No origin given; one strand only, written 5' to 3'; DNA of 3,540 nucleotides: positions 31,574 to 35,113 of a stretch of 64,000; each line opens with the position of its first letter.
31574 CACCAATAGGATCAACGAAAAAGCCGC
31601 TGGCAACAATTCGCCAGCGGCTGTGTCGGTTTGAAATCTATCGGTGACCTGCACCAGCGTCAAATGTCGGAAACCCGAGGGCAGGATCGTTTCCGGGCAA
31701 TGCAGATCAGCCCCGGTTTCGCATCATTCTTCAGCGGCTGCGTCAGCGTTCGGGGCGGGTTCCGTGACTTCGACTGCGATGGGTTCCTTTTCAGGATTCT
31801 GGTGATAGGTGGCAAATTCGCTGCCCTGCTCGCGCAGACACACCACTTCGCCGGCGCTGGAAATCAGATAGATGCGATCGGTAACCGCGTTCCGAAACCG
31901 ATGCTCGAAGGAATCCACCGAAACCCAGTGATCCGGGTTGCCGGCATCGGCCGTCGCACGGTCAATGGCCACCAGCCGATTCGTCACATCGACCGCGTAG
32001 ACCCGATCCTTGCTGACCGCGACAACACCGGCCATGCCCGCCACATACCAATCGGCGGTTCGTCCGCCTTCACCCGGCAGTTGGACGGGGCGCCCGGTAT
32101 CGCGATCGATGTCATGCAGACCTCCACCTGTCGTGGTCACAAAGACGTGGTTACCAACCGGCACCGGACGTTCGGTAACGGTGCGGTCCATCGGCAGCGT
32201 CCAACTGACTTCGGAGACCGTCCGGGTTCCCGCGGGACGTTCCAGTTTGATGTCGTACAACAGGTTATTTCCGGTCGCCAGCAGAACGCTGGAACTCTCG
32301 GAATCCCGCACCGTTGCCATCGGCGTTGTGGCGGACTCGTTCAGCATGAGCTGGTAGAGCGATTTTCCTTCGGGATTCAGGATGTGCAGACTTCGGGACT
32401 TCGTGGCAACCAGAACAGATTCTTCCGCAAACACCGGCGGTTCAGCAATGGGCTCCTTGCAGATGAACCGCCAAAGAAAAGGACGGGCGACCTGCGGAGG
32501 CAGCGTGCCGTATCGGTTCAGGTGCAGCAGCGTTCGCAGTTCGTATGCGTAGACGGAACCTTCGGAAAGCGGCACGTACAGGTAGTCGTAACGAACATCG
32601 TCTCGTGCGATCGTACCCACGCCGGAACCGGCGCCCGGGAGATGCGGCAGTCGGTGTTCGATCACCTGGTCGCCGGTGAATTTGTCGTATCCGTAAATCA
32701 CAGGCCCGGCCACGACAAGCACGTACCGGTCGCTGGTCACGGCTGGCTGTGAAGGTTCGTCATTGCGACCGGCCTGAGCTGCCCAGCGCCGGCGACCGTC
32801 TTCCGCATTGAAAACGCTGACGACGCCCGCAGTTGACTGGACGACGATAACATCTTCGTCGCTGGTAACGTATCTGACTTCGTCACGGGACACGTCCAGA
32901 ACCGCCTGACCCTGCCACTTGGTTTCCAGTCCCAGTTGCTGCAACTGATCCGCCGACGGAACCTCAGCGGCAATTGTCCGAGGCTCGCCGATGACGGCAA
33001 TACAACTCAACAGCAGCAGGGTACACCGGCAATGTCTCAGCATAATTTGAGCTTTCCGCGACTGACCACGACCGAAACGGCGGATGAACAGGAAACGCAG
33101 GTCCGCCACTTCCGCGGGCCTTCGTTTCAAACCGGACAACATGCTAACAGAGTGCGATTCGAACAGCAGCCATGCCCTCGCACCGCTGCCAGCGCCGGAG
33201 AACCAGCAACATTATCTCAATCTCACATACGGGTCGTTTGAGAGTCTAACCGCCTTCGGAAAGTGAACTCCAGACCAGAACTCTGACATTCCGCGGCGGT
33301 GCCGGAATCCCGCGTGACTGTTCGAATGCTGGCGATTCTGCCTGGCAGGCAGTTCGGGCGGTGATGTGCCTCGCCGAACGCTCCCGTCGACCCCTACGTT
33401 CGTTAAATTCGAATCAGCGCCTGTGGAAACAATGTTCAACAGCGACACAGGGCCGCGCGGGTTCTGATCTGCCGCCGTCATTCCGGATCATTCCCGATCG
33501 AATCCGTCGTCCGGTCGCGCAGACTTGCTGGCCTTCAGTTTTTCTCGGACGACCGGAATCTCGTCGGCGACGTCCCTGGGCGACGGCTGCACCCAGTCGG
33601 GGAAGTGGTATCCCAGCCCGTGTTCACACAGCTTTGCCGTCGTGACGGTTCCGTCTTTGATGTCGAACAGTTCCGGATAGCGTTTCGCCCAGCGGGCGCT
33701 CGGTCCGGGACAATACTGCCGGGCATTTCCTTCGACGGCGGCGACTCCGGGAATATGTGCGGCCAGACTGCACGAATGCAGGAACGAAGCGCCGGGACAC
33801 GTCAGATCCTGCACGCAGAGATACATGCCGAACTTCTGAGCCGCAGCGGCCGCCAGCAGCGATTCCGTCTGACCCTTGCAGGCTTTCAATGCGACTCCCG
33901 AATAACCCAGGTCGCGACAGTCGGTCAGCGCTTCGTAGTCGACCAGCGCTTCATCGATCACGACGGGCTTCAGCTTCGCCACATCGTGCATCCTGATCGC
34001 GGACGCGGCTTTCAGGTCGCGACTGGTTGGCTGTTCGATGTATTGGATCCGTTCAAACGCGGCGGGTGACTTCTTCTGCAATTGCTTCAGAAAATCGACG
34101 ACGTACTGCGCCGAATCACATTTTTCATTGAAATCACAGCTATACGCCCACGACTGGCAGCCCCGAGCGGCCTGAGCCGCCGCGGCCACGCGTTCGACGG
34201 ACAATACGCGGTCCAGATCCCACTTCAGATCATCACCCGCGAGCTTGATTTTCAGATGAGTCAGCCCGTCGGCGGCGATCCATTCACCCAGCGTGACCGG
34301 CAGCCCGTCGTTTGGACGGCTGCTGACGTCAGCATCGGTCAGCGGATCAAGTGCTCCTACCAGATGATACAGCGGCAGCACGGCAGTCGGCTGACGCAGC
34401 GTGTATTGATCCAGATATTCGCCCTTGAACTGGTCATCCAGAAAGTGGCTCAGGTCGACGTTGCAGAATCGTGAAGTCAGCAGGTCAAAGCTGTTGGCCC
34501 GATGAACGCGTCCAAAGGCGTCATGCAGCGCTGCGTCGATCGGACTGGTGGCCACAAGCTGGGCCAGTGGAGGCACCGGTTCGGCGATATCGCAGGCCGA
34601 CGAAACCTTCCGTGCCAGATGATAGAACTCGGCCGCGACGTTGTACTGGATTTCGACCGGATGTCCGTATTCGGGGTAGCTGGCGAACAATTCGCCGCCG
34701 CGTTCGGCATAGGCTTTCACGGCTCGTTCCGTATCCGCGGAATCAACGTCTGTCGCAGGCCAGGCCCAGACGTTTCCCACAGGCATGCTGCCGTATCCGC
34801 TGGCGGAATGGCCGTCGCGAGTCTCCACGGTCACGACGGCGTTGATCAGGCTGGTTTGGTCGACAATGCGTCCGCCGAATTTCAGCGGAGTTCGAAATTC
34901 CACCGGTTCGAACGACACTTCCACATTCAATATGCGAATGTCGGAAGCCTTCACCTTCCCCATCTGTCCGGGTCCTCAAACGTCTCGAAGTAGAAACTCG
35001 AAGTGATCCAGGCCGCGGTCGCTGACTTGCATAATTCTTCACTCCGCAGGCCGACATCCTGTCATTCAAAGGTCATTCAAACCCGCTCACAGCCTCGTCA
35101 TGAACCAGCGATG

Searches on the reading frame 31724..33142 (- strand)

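Call 70: search_protein_families(library=pfam, proteins=[window:31724-33142:-], max_evalue=0.0001)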
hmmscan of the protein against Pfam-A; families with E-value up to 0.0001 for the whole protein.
window:31724-33142:- (472 aa): 2 families
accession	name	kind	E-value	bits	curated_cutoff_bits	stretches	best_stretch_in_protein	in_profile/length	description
PF13360.13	PQQ_2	-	5.1e-19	69.3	27.6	2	223-440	16-226/233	Outer membrane protein assembly factor BamB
PF13570.13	Beta-prop_ACSF4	-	2.5e-11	44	133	1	92-353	57-295/329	Beta-alanine-activating enzyme, beta-propeller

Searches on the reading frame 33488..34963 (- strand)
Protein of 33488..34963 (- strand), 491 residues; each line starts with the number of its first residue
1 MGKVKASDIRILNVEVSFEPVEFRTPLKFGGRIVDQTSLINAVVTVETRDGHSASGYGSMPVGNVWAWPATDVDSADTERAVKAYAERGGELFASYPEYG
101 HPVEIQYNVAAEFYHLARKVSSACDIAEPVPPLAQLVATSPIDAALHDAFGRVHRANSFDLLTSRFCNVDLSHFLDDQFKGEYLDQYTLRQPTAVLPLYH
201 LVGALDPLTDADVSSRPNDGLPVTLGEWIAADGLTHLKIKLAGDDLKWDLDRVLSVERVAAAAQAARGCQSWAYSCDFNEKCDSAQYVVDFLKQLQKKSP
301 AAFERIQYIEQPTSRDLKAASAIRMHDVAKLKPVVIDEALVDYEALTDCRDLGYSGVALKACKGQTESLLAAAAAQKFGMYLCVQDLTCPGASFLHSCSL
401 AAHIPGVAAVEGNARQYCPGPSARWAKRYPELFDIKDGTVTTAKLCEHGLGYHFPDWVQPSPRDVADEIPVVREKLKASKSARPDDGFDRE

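Call 70: search_protein_families(library=pfam, proteins=[window:33488-34963:-], max_evalue=0.0001)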
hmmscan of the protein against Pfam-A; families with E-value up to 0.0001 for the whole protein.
window:33488-34963:- (491 aa): 1 family
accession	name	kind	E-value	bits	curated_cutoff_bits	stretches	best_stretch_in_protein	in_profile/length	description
PF13378.12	MR_MLE_C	-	2.7e-13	50.6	29.4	1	227-452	8-213/219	Enolase C-terminal domain-like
